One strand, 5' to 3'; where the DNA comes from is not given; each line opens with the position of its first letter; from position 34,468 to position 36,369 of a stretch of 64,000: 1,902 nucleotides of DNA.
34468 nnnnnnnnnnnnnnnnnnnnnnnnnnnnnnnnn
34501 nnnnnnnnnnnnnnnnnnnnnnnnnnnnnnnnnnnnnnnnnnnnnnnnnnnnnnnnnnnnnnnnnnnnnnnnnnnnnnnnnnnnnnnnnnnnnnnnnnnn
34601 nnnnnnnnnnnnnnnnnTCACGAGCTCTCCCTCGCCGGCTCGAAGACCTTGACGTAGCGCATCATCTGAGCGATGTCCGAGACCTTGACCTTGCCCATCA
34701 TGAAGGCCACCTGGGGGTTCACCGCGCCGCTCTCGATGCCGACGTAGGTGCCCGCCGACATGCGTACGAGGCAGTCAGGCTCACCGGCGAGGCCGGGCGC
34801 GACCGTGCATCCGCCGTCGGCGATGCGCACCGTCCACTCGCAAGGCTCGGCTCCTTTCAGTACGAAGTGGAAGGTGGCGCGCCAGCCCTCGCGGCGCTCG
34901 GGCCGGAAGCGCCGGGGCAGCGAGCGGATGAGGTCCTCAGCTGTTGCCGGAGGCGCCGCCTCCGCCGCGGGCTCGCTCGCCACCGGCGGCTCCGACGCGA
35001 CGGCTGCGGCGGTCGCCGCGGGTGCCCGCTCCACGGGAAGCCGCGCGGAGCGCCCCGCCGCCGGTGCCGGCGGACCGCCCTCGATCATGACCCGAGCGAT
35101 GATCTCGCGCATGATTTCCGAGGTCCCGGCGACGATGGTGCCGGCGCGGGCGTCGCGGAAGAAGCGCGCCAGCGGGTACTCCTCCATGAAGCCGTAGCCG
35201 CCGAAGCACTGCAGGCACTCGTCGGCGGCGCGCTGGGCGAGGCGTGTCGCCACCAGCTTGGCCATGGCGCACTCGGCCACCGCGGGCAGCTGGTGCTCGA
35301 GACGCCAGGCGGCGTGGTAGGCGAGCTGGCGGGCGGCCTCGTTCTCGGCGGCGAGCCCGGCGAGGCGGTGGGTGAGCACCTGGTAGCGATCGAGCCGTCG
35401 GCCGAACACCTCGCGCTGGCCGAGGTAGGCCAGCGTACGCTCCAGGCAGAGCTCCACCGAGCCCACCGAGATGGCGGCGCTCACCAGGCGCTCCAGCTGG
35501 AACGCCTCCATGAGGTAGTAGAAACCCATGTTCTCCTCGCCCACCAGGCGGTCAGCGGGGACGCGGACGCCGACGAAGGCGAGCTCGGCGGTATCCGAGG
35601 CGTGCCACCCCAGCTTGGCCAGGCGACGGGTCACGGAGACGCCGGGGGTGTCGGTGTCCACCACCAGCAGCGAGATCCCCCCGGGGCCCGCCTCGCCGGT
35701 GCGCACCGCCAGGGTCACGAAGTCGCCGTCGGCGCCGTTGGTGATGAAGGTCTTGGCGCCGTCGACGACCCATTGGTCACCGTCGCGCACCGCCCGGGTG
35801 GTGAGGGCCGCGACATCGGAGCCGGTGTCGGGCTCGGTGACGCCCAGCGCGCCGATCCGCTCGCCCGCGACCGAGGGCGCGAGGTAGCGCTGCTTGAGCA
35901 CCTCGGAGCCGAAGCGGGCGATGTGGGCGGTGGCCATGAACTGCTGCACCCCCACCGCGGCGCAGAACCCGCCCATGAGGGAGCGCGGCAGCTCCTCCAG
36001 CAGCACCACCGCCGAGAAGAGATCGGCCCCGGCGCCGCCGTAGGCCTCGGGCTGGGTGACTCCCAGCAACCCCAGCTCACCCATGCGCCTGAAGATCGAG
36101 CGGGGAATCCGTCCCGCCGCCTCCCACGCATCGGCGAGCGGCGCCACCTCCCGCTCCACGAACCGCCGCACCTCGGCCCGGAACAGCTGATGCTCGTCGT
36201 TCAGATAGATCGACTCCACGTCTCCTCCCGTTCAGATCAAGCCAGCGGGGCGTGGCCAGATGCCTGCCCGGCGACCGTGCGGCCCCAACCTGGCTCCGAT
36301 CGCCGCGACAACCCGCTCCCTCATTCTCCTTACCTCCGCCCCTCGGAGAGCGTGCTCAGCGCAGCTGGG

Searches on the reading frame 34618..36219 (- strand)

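Call 56: search_protein_families(library=pfam, proteins=[window:34618-36219:-], max_evalue=0.0001)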
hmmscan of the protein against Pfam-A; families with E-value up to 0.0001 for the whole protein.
window:34618-36219:- (533 aa): 6 families
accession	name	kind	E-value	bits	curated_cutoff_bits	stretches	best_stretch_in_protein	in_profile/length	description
PF00441.29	Acyl-CoA_dh_1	-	1.3e-47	162.1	22.4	1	230-378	1-149/150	Acyl-CoA dehydrogenase, C-terminal domain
PF02771.21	Acyl-CoA_dh_N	-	2e-33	115.5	22.9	1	7-120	1-113/113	Acyl-CoA dehydrogenase, N-terminal domain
PF02770.24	Acyl-CoA_dh_M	-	5.2e-24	84.7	33.3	1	124-216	1-95/97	Acyl-CoA dehydrogenase, middle domain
PF08028.16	Acyl-CoA_dh_2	-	5.3e-17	62.8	22.7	1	245-366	1-132/134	Acyl-CoA dehydrogenase, C-terminal domain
PF02036.22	SCP2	-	9.7e-13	48.8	21.3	1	440-526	13-100/101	SCP-2 sterol transfer family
PF22924.1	ACOX_C_alpha1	-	4.1e-05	23.9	27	1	314-378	104-168/169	Acyl-CoA oxidase, C-alpha1 domain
